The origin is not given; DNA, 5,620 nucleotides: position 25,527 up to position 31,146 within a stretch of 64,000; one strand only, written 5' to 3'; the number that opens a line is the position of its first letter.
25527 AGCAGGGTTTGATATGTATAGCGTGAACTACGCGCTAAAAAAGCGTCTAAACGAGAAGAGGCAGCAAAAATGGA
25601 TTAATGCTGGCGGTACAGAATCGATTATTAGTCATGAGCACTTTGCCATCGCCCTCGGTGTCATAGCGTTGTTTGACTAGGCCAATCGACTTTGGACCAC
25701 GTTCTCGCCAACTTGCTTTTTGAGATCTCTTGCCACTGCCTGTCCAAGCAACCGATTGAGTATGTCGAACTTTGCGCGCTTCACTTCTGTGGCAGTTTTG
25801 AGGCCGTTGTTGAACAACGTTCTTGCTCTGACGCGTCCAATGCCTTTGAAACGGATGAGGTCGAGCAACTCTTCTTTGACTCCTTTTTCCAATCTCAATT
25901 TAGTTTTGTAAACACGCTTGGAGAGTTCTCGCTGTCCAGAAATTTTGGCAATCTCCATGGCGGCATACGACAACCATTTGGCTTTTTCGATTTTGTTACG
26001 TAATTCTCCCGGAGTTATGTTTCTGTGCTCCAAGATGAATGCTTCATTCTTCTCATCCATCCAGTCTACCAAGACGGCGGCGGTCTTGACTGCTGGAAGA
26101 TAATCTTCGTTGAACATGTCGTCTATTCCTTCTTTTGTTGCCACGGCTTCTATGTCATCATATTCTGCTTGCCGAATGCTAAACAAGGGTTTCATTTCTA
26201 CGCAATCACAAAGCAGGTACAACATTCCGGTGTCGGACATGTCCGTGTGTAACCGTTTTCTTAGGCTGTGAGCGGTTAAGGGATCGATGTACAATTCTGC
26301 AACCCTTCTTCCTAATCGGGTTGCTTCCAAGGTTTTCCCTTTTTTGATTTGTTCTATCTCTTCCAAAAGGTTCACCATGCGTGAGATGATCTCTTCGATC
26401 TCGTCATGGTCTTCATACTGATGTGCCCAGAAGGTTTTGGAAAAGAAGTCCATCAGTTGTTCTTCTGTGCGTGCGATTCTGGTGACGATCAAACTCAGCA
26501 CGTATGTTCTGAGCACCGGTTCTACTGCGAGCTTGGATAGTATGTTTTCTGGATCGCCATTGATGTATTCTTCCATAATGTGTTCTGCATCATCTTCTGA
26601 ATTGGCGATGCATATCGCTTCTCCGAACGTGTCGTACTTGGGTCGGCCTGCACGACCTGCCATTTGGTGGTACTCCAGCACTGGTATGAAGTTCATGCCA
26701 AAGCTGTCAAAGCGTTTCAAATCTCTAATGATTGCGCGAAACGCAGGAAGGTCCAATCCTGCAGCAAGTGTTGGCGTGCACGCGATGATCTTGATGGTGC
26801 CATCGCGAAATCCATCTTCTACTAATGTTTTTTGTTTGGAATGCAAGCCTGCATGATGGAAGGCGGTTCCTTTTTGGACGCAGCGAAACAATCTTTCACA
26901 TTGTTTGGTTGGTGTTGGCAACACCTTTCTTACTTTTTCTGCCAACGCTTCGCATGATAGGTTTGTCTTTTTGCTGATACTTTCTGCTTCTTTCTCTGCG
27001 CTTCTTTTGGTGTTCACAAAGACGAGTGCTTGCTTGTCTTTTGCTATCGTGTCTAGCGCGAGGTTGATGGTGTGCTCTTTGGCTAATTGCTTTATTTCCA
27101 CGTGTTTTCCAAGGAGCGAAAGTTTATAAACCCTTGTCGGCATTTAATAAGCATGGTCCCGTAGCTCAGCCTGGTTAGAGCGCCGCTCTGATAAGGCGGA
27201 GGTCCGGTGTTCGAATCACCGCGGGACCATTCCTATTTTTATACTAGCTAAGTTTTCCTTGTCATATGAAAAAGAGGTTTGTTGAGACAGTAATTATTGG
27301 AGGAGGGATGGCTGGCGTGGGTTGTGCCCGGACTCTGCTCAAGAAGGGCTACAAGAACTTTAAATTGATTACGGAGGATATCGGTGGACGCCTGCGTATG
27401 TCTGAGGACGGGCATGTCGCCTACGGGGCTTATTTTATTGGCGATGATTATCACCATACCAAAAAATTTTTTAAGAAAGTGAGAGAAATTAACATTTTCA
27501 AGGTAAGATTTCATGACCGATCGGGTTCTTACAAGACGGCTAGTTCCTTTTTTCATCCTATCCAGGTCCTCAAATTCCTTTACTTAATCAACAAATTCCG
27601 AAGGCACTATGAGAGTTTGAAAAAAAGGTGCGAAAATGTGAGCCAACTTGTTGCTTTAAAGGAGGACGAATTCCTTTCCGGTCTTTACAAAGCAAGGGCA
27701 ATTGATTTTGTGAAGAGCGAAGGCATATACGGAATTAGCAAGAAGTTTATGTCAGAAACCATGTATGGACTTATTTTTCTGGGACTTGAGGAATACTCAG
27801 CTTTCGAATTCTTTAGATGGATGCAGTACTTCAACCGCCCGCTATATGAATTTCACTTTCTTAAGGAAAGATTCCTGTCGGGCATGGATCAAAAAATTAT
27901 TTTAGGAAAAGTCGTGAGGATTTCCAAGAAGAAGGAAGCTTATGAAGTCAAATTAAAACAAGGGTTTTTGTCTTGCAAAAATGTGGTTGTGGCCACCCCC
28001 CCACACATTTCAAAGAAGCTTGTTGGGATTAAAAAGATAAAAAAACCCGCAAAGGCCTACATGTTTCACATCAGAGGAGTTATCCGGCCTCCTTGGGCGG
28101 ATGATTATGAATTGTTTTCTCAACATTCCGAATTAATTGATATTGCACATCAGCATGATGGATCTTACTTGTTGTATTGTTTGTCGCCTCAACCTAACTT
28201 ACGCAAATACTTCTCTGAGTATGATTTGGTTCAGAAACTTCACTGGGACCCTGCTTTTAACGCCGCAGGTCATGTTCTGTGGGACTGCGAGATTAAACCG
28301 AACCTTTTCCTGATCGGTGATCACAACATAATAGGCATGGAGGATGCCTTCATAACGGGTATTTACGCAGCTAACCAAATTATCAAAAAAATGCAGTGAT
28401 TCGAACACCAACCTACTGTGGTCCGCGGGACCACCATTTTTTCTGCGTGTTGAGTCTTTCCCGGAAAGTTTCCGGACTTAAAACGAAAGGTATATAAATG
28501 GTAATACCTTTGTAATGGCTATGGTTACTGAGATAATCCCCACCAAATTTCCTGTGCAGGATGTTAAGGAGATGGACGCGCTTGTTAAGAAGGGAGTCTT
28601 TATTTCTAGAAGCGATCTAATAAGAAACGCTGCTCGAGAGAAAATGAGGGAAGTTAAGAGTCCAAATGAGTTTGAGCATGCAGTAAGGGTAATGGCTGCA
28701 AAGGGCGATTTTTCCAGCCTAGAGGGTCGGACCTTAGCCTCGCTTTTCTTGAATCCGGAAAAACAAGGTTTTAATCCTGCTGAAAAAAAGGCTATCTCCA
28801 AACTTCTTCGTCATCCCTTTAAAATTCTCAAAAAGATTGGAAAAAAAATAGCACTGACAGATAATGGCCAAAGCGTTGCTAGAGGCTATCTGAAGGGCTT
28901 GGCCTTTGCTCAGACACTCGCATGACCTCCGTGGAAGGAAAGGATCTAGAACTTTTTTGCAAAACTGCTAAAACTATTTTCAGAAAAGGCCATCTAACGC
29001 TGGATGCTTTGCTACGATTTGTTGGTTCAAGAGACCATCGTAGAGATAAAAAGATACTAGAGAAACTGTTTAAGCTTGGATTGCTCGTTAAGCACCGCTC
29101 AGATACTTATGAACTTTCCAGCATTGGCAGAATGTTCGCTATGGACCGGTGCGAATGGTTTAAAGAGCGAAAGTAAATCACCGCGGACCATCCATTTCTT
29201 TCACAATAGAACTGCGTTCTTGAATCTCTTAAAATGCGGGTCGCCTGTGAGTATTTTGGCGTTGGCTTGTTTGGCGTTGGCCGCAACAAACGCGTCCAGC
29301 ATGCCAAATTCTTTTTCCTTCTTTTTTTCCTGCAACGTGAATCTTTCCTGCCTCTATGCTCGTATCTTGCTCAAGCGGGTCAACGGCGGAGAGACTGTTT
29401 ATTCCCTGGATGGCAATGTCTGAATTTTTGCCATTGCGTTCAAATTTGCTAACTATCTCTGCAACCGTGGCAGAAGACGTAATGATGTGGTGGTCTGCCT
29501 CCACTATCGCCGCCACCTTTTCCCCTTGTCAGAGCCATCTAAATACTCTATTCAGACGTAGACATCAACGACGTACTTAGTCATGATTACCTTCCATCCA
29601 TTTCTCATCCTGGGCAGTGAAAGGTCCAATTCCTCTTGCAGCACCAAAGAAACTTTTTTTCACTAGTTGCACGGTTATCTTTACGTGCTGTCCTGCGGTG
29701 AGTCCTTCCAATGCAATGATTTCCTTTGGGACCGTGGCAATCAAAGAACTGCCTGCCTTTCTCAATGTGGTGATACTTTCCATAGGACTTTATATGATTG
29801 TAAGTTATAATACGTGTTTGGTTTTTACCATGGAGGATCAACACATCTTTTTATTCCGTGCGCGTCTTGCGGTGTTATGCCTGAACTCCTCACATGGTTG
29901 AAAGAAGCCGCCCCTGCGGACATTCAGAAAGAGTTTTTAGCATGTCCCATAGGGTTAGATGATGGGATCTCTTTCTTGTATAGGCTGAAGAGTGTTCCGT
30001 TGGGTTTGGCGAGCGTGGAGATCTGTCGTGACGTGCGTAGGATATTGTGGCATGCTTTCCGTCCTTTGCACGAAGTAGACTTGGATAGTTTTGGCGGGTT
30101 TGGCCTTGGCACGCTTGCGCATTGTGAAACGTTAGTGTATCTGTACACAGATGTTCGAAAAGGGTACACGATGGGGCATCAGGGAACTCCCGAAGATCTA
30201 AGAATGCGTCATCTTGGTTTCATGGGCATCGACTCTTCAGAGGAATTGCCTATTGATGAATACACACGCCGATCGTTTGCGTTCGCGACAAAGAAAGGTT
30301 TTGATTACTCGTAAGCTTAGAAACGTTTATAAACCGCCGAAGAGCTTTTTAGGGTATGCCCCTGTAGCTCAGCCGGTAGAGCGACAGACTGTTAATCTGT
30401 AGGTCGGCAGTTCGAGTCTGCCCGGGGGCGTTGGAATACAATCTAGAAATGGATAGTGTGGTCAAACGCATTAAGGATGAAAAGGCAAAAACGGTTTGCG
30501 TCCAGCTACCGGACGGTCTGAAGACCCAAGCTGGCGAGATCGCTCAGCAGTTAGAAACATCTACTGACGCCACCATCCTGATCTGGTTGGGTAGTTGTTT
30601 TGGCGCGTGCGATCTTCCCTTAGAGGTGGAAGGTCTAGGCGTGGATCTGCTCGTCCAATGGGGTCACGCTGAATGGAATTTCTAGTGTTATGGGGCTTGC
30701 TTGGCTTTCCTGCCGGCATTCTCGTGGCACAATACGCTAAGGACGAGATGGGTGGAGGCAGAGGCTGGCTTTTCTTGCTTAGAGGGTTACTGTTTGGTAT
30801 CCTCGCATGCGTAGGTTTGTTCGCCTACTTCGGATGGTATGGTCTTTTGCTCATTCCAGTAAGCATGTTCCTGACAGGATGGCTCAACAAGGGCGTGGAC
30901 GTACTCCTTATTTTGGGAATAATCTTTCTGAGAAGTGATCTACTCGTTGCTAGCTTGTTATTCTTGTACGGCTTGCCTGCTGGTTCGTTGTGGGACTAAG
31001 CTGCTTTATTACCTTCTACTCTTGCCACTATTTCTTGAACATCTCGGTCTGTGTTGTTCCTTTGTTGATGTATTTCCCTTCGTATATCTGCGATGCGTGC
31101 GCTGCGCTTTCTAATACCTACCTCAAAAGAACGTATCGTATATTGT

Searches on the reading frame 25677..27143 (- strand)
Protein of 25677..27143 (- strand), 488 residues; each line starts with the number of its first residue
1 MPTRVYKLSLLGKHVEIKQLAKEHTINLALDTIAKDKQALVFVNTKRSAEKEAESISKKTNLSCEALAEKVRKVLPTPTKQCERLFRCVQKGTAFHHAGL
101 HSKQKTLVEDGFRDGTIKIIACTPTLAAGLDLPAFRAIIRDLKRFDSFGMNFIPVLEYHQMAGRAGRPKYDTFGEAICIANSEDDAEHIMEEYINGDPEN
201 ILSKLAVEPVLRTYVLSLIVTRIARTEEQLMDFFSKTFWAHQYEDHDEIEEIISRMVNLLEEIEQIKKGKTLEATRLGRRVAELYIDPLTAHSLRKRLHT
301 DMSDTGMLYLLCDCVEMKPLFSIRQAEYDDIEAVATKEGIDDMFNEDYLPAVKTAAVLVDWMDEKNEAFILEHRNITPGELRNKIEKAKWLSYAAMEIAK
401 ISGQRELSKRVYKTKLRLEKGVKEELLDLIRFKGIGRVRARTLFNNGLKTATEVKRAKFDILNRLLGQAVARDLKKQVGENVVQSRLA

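Call 9: search_protein_families(library=pfam, proteins=[window:25677-27143:-])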
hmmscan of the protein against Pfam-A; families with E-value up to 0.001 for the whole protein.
window:25677-27143:- (488 aa): 3 families
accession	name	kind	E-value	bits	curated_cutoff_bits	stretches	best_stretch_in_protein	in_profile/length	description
PF21280.2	Helicase_dom4_arc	-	6.3e-24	84.7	27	1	306-421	2-125/125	Archaeal helicase, domain 4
PF00271.37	Helicase_C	-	6.7e-13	49.3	23.5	1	90-168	39-109/110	Helicase conserved C-terminal domain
PF20470.4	HTH_61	-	3.9e-07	30.8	24.3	1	174-263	1-88/92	Helix-turn-helix domain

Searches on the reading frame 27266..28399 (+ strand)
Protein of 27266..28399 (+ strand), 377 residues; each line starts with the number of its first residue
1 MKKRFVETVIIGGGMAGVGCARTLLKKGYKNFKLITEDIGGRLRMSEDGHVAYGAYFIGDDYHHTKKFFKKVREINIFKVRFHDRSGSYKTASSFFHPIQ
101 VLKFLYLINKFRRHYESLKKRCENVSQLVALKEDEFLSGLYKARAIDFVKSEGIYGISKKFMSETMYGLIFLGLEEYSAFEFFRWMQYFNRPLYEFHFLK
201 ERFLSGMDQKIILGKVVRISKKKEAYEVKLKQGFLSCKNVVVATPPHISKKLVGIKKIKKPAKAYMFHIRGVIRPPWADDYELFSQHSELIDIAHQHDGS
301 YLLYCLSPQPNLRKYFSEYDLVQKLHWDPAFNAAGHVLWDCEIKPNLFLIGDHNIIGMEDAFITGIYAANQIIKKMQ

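Call 9: search_protein_families(library=pfam, proteins=[window:27266-28399:+])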
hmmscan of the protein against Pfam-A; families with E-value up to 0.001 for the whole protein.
window:27266-28399:+ (377 aa): 5 families
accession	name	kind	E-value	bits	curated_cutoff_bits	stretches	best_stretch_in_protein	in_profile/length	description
PF01266.30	DAO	-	5e-06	26.7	27.9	0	8-31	2-24/353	FAD dependent oxidoreductase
PF13450.12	NAD_binding_8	-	9.4e-05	23.1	21.9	1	10-71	1-67/68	NAD(P)-binding Rossmann-like domain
PF01593.30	Amino_oxidase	-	0.00011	22.1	19.8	0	209-250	217-260/443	Flavin containing amine oxidoreductase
PF13738.12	Pyr_redox_3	-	0.00013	21.7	30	0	9-35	1-27/305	Pyridine nucleotide-disulphide oxidoreductase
PF07992.20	Pyr_redox_2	-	0.00046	20.1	26.1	0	8-32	3-27/291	Pyridine nucleotide-disulphide oxidoreductase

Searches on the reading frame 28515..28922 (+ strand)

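Call 39: search_protein_families(library=pfam, proteins=[window:28515-28922:+], max_evalue=0.01)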
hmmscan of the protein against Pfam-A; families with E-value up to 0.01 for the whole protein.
window:28515-28922:+ (136 aa): 2 families
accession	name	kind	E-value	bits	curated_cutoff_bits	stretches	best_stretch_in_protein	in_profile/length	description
PF17723.7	RHH_8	-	0.00018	22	25.4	1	14-48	12-46/119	Ribbon-Helix-Helix transcriptional regulator family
PF01402.27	RHH_1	-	0.00069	19.9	20.5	1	15-43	9-36/39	Ribbon-helix-helix protein, copG family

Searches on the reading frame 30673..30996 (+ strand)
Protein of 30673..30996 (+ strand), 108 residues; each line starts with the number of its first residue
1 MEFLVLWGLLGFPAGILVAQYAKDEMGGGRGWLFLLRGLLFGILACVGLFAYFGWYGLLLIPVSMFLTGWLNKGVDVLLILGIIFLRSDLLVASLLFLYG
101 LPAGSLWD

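Call 27: find_encoding_contigs(protein=window:30673-30996:+, flank=10000, max_places=10)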
Protein window:30673-30996:+ (108 aa): 21 contigs read that carry it; 10 places shown.
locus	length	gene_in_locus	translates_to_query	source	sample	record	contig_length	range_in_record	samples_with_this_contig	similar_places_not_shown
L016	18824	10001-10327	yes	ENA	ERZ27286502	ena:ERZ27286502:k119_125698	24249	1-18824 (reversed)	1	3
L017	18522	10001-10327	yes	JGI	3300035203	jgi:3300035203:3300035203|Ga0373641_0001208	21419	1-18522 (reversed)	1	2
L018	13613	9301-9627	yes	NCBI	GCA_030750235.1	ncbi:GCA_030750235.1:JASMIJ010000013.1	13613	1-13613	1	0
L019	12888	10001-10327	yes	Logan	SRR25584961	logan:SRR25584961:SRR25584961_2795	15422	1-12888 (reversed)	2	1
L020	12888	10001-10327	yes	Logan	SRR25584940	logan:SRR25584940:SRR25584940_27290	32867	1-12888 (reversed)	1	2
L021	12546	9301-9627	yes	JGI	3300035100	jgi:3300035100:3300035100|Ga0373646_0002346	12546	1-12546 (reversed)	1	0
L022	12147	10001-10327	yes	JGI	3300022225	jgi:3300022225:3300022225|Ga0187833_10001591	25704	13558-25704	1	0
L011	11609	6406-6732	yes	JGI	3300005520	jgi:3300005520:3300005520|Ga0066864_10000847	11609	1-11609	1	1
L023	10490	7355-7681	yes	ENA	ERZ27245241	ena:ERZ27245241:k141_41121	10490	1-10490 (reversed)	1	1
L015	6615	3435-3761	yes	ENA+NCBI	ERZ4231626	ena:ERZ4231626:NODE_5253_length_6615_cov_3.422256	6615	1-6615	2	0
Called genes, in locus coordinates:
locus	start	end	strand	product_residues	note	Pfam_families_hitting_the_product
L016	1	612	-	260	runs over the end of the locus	PF06182:ABC2_membrane_6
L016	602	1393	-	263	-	PF06182:ABC2_membrane_6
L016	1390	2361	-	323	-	PF00005:ABC_tran, PF13175:AAA_15 (faint), PF13304:AAA_21 (weak)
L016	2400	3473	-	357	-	PF04348:LppC (weak), PF13433:Peripla_BP_5, PF13458:Peripla_BP_6, PF01094:ANF_receptor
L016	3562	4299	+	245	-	PF01978:TrmB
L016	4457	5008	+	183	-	-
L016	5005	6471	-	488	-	PF00271:Helicase_C, PF20470:HTH_61 (weak), PF21280:Helicase_dom4_arc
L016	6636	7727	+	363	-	-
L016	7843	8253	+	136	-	-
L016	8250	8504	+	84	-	-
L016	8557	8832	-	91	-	-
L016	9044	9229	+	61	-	-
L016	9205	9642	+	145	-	-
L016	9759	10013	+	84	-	PF01866:Diphthamide_syn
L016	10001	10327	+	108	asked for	-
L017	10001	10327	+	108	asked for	-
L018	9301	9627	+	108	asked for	-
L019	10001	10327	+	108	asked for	-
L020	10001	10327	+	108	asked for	-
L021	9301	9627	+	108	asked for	-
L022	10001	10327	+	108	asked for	-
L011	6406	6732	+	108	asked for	-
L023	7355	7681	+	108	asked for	-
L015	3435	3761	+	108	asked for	-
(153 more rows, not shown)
